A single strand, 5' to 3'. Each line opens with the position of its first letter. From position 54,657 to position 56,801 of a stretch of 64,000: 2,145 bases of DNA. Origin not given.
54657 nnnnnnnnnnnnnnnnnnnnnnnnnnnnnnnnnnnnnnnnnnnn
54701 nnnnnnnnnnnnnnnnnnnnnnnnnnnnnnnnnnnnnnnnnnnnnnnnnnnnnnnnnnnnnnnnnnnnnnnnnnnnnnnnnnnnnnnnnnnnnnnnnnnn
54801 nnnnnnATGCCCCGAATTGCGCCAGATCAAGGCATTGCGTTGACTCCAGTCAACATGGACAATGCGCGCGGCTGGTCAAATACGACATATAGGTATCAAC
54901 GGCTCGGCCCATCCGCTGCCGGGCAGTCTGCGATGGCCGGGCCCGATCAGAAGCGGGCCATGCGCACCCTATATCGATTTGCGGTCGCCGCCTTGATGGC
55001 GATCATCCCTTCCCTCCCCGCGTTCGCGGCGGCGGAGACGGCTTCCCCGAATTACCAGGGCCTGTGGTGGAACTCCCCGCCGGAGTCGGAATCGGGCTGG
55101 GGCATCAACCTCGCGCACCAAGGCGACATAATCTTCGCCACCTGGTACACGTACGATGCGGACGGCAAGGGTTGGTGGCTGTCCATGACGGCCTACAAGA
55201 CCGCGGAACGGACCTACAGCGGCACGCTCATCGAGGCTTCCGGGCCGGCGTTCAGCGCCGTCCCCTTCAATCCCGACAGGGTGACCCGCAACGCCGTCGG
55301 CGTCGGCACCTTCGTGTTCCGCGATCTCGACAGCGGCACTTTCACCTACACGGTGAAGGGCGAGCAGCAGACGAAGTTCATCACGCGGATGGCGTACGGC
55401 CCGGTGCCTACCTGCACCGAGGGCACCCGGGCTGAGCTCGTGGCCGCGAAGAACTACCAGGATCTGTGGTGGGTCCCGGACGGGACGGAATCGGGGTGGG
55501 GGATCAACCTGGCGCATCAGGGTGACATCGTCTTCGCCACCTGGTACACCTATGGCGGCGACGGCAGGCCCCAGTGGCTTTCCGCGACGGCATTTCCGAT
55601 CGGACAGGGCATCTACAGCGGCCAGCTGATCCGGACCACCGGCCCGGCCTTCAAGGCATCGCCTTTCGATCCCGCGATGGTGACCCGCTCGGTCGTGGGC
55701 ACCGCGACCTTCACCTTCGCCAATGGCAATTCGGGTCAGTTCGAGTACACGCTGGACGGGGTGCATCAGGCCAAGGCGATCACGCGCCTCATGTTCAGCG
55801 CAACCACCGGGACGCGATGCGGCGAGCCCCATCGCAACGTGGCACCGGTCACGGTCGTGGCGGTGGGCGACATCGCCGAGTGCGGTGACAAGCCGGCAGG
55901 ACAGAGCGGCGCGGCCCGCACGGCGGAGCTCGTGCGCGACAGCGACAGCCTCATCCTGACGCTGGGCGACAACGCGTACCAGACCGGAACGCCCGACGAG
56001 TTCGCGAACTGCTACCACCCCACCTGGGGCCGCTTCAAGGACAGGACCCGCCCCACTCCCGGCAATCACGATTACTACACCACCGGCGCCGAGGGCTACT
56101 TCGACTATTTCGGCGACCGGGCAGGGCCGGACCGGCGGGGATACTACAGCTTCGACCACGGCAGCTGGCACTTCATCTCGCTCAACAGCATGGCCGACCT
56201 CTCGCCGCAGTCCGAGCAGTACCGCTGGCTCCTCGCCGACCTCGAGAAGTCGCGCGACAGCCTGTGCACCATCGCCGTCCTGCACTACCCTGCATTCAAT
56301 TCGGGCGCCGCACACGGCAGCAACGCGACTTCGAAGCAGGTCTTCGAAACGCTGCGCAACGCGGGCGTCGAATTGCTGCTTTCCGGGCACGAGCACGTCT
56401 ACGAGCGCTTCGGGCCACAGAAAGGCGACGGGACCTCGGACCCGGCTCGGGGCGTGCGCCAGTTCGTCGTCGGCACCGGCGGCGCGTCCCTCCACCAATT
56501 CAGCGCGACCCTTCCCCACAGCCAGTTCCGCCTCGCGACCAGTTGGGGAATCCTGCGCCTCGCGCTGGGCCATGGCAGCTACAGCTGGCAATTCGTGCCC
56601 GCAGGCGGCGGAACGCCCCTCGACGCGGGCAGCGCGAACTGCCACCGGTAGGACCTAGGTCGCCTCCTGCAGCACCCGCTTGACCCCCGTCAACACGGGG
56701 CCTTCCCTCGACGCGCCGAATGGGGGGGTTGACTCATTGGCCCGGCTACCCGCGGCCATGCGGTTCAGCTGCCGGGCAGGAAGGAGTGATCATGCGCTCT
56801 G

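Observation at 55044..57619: Unassigned ~116-136 aa domain present four times (2 + 2) across two genes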

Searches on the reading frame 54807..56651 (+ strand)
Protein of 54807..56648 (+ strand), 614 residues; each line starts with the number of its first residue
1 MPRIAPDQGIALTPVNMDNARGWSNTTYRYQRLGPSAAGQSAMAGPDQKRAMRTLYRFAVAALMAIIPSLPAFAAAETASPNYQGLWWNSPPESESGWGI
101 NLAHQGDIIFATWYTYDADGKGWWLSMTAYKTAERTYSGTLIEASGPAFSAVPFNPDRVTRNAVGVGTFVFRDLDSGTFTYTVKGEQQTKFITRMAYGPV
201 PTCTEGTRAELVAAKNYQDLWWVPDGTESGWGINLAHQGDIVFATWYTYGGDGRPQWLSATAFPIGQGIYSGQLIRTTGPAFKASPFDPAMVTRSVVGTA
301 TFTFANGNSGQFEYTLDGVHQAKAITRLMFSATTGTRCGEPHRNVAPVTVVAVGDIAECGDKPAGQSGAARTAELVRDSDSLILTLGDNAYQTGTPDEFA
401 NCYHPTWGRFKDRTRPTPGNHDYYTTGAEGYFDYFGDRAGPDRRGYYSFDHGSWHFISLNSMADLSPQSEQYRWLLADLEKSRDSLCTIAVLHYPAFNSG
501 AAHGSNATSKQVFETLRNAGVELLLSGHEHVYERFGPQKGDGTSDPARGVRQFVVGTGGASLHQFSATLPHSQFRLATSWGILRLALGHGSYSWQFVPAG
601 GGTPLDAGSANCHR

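Call 3: search_protein_families(library=pfam, proteins=[window:54960-56651:+], max_evalue=1)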
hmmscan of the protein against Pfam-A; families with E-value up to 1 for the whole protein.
window:54960-56651:+ (563 aa): 2 families
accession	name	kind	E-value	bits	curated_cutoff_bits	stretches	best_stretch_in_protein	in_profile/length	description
PF00149.33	Metallophos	-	2.5e-11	44.8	21.5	1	298-481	2-191/191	Calcineurin-like phosphoesterase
PF19124.5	DUF5808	-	0.11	12.5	26.3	0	46-53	15-22/26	Family of unknown function (DUF5808)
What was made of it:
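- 54960..56651 (+): Gene 1: signal peptide, didomain, then a purple-acid-phosphatase-like metallophosphoesterase (563 aa). The start is uncertain, either 54960 or 54933. Pfam Metallophos PF00149 matches aa 298-481 with E 2.5e-11 (call 3).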

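Call 4: search_protein_families(library=ncbifam, proteins=[window:54960-56651:+], max_evalue=1)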
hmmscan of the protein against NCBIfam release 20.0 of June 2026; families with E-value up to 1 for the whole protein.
window:54960-56651:+ (563 aa): 0 families
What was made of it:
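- On Any Pfam-A or NCBIfam family: NCBIfam gives nothing (call 4).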

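Call 29: list_cluster_members(proteins=[window:54960-56648:+, window:56792-59404:+])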
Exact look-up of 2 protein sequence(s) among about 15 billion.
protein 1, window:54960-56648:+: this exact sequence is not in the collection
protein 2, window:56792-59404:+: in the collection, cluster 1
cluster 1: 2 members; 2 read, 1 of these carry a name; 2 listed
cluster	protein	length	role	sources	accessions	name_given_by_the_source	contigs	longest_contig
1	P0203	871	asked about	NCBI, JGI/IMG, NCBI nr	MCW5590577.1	MAG: CotH kinase family protein [Burkholderiales bacterium] | CotH kinase family protein [Burkholderiales bacterium]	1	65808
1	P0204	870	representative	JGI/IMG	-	-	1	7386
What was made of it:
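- Checked: Gene 2 runs 56792-59407 (871 aa and identical to MCW5590577.1, call 29).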

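Call 64: list_cluster_members(proteins=[window:54807-56648:+, window:54933-56648:+, window:54852-56648:+])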
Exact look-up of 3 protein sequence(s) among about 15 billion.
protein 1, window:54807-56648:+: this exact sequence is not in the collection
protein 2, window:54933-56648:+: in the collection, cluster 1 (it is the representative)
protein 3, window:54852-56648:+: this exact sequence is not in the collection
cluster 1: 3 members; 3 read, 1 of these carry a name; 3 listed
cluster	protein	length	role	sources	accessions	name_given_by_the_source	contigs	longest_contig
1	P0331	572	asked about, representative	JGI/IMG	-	-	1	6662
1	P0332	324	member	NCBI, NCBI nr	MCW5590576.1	MAG: metallophosphoesterase [Burkholderiales bacterium] | metallophosphoesterase [Burkholderiales bacterium]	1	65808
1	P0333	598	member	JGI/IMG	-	-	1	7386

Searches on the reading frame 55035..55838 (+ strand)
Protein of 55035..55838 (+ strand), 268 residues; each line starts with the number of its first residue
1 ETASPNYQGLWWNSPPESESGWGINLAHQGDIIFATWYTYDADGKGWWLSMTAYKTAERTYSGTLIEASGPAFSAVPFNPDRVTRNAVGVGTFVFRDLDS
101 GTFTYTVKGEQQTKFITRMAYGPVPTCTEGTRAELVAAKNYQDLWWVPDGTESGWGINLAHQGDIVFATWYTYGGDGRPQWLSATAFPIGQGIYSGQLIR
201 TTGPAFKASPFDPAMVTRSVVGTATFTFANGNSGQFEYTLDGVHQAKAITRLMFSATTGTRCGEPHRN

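Call 8: search_solved_structures(query=window:55044-55796:+, max_evalue=10, show_alignments=2)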
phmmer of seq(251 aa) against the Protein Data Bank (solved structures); distinct sequences matched with E-value up to 10: 0.

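Call 30: find_homologous_proteins(query=window:55035-55838:+, max_evalue=1e-10)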
Query window:55035-55838:+ (268 aa): 2435 proteins with E <= 1e-10 among 2885 candidates; the best 120 are listed.
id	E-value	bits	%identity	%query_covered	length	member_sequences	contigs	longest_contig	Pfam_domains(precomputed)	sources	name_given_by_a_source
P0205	3.3e-129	448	52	96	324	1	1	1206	-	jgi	-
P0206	2.1e-121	422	71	97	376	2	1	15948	-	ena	-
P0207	1.3e-115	403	64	99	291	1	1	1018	-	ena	-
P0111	2.6e-114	399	51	97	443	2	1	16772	-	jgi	jgi:hypothetical protein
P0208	3.2e-113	396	55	88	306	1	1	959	-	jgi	jgi:hypothetical protein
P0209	1.1e-108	381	65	93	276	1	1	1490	-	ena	-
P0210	6.6e-106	372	48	96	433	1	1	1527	-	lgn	-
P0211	4.0e-103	362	48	96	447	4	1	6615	-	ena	-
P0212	4.7e-103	362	65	96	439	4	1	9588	-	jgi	-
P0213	9.2e-103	361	64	96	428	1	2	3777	-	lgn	-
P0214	4.0e-102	359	61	97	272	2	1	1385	-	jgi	jgi:hypothetical protein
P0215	1.5e-101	357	62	96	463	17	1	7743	-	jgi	-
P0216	5.5e-101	355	62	96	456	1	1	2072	-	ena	-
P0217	5.7e-101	355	62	97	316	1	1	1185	-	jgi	jgi:hypothetical protein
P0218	2.0e-100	354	62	97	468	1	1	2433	PF22073.3,PF15780.12,PF12371.15,PF22544.3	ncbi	-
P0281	2.9e-96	340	60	97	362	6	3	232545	-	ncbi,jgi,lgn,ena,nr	ncbi:MAG TPA: hypothetical protein VMN79_10615 [Casimicrobiaceae bacterium]|nr:hypothetical protein 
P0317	8.7e-95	335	61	96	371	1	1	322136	PF09471.16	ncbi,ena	-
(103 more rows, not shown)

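Call 38: predict_structure(alignment_id=A3)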
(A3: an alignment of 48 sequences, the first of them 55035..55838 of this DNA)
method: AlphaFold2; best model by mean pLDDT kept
length: 268 residues; sequences in the alignment: 48
mean_pLDDT: 93.1   pTM: 0.88
mean pLDDT of the five models: 93.1, 92.8, 91.2, 90.6, 90.4
residues with pLDDT >= 90: 225; 70-90: 36; 50-70: 6; < 50: 1
segments of 3 or more residues with pLDDT < 50: none
pLDDT, mean of each block of 10 residues (from residue 1): 83 80 93 96 95 97 97 94 97 97 96 94 89 93 92 90 95 95 97 98 92 94 98 97 97 89 73
secondary structure, 60 per line:
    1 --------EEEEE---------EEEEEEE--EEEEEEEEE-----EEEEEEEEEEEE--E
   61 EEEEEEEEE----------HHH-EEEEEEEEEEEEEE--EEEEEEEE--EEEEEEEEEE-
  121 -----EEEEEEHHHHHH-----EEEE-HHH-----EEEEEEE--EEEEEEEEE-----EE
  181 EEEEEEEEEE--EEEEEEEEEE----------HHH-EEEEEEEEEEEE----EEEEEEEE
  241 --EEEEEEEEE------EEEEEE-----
elements in order: E9-13 E23-29 E32-40 E46-57 E60-69 E84-97 E100-107 E110-119 E126-131 H132-137 E143-146 E156-162 E165-173 E179-190 E193-202 E217-228 E233-240 E243-251 E258-263
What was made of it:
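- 55398..55445 (+): Gene 1 inter-barrel linker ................, with invariant Cys152 at 55413-55415. It is predicted as a strand followed by a short helix (call 38).
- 55797..55823 (+): Gene 1 module tail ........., with the second invariant Cys287 at 55818-55820. The tail is predicted as a strand at query residues 258-263 (call 38).
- On Lipocalin / calycin: DSSP on the models shows no helix after strand 8 of barrel A other than the 6-residue linker helix (call 38).
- The AF2 didomain model has pLDDT 93.1 and pTM 0.88, with 8 strands per barrel plus one extra strand at each Cys segment (call 38). The strands show strict alternation of hydrophobic and polar residues (sequence plus secondary structure from call 38). 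The invariant Cys pair and the rigid barrel-barrel packing (pTM 0.88, call 38) fit a soluble didomain.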

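Call 43: fold_search(model_id=the predicted structure, library=pdb)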
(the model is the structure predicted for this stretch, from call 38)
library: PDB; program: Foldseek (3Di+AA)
matches with E <= 10: 1077; with E <= 0.001: 1
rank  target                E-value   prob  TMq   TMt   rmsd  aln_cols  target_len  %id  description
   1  3pqs                  7.9e-04  0.82  0.21  0.13  22.1       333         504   11  The crystal structures of porcine pathogen ApH87_TbpB (released 2011-02-02)
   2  4o4x_B                1.3e-03  0.90  0.23  0.14  21.4       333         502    7  Crystal structure of the vaccine antigen Transferrin Binding Protein B (TbpB) double mutant Tyr-167-Ala and Trp-176-Al (released 2015-01-14)
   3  3hol                  1.6e-03  0.85  0.23  0.14  21.7       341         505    7  The Structure of Intact Ap-TbpB (N and C lobes) (released 2009-10-06)
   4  3pqu_A                1.8e-03  0.82  0.22  0.13  23.5       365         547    9  The crystal structures of porcine pathogen AsH57_TbpB (released 2011-02-02)
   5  3ve1_A                2.0e-03  0.57  0.18  0.11  23.8       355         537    9  The 2.9 angstrom crystal structure of Transferrin binding protein B (TbpB) from serogroup B M982 Neisseria meningitidi (released 2012-02-22)
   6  4o3y                  2.4e-03  0.63  0.20  0.13  21.7       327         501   12  Crystal structure of the vaccine antigen Transferrin Binding Protein B (TbpB) mutant Arg-179-Glu from Actinobacillus ple (released 2015-01-14)
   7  4o4u_B                3.8e-03  0.72  0.22  0.14  23.8       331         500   10  Crystal structure of the vaccine antigen Transferrin Binding Protein B (TbpB) mutant Trp-176-Ala from Haemophilus para (released 2015-01-14)
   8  4o3w_B                3.8e-03  0.63  0.22  0.13  26.1       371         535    9  Crystal structure of the vaccine antigen Transferrin Binding Protein B (TbpB) mutant Tyr-63-Ala from Actinobacillus su (released 2015-01-14)
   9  3v8u_A                4.4e-03  0.33  0.16  0.09  22.2       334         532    9  The crystal structure of transferrin binding protein B (TbpB) from Neisseria meningitidis serogroup B (released 2012-02-15)
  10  4o3w_A                4.6e-03  0.69  0.22  0.13  21.9       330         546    9  Crystal structure of the vaccine antigen Transferrin Binding Protein B (TbpB) mutant Tyr-63-Ala from Actinobacillus su (released 2015-01-14)
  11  4o4u_A                4.9e-03  0.63  0.22  0.13  21.9       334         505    9  Crystal structure of the vaccine antigen Transferrin Binding Protein B (TbpB) mutant Trp-176-Ala from Haemophilus para (released 2015-01-14)
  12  4qq1_B                6.8e-03  0.47  0.18  0.11  22.0       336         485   12  Crystal structure of the isotype 1 Transferrin binding protein B (TbpB) from serogroup B Neisseria meningitidis (released 2015-04-01)
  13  4xrt_B                6.8e-03  0.38  0.18  0.17  16.8       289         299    9  Crystal structure of the di-domain ARO/CYC StfQ from the steffimycin biosynthetic pathway (released 2015-12-02)
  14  3ve1_C                6.8e-03  0.38  0.18  0.11  21.1       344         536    8  The 2.9 angstrom crystal structure of Transferrin binding protein B (TbpB) from serogroup B M982 Neisseria meningitidi (released 2012-02-22)
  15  7o1f_E                6.8e-03  0.15  0.12  0.12  21.3       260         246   11  PCNA from Chaetomium thermophilum in complex with PolD4 PIP peptide (released 2022-04-13)
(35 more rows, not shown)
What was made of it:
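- On T11SS (Slam) cargo: Foldseek against TbpB gives E 8e-4 but TM about 0.2 and rmsd above 20 A (call 43).
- Closest known: T11SS. Same: TbpB gives the best Foldseek E-values for the didomain (call 43).
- Closest known: T11SS. Different: TM is about 0.2 (call 43).
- The best Foldseek hits of the didomain are TbpB, a T11SS cargo with two 8-stranded barrels, at E 8e-4 (call 43).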

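Call 61: find_encoding_contigs(protein=P0281, flank=10000, max_places=2)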
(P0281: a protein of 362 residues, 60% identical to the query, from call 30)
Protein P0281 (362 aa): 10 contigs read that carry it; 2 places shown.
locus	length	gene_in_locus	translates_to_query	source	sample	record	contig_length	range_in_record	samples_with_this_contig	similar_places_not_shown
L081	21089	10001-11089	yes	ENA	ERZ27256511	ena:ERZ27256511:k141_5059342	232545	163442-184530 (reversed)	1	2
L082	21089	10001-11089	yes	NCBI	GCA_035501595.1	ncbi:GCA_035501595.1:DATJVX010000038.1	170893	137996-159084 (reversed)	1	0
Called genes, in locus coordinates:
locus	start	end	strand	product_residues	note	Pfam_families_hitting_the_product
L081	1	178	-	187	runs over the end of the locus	-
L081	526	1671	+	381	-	PF02771:Acyl-CoA_dh_N, PF02770:Acyl-CoA_dh_M, PF00441:Acyl-CoA_dh_1, PF08028:Acyl-CoA_dh_2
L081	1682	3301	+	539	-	PF00501:AMP-binding, PF13193:AMP-binding_C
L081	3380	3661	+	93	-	PF00550:PP-binding (weak)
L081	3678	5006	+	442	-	PF01266:DAO (weak), PF01494:FAD_binding_3, PF04820:Trp_halogenase, PF07992:Pyr_redox_2 (weak), PF12831:FAD_oxidored (faint), PF13450:NAD_binding_8 (weak), PF04820:Trp_halogenase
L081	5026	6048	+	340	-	PF03279:Lip_A_acyltrans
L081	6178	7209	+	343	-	PF13379:NMT1_2, PF12974:Phosphonate-bd (weak), PF09084:NMT1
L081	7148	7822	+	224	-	PF00578:AhpC-TSA, PF08534:Redoxin, PF02630:SCO1-SenC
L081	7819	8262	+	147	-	-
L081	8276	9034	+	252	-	PF00528:BPD_transp_1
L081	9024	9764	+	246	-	PF00005:ABC_tran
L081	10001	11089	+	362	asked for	-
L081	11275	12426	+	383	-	PF06580:His_kinase, PF02518:HATPase_c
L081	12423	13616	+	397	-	PF06580:His_kinase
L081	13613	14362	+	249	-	PF00072:Response_reg, PF04397:LytTR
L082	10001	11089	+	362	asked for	-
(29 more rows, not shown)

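Call 62: find_encoding_contigs(protein=P0317, flank=10000, max_places=2)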
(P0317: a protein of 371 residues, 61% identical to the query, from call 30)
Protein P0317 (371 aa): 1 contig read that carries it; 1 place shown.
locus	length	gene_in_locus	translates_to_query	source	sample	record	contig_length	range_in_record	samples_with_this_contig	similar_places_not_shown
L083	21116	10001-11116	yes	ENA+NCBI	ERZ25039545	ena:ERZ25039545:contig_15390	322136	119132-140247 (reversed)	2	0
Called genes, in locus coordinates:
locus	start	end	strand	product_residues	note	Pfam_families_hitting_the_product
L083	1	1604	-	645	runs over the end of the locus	PF06980:DUF1302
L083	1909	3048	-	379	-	PF02515:CoA_transf_3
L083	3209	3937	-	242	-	PF00881:Nitroreductase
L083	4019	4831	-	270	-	PF00378:ECH_1, PF16113:ECH_2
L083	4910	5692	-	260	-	PF00378:ECH_1, PF16113:ECH_2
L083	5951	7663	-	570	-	PF12860:PAS_7, PF13185:GAF_2, PF00990:GGDEF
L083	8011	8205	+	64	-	-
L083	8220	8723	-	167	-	PF00719:Pyrophosphatase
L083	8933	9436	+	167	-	-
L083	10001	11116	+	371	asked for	PF09471:Peptidase_M64 (weak)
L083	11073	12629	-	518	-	PF04293:SpoVR, PF24755:SpoVR_C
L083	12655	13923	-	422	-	PF04285:DUF444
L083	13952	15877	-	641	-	PF08298:AAA_PrkA, PF06798:PrkA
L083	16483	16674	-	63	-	-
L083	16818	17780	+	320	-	PF00126:HTH_1, PF03466:LysR_substrate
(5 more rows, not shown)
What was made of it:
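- Tried and rejected: Two Pfam-labelled contexts show unrelated housekeeping genes (calls 61, 62).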
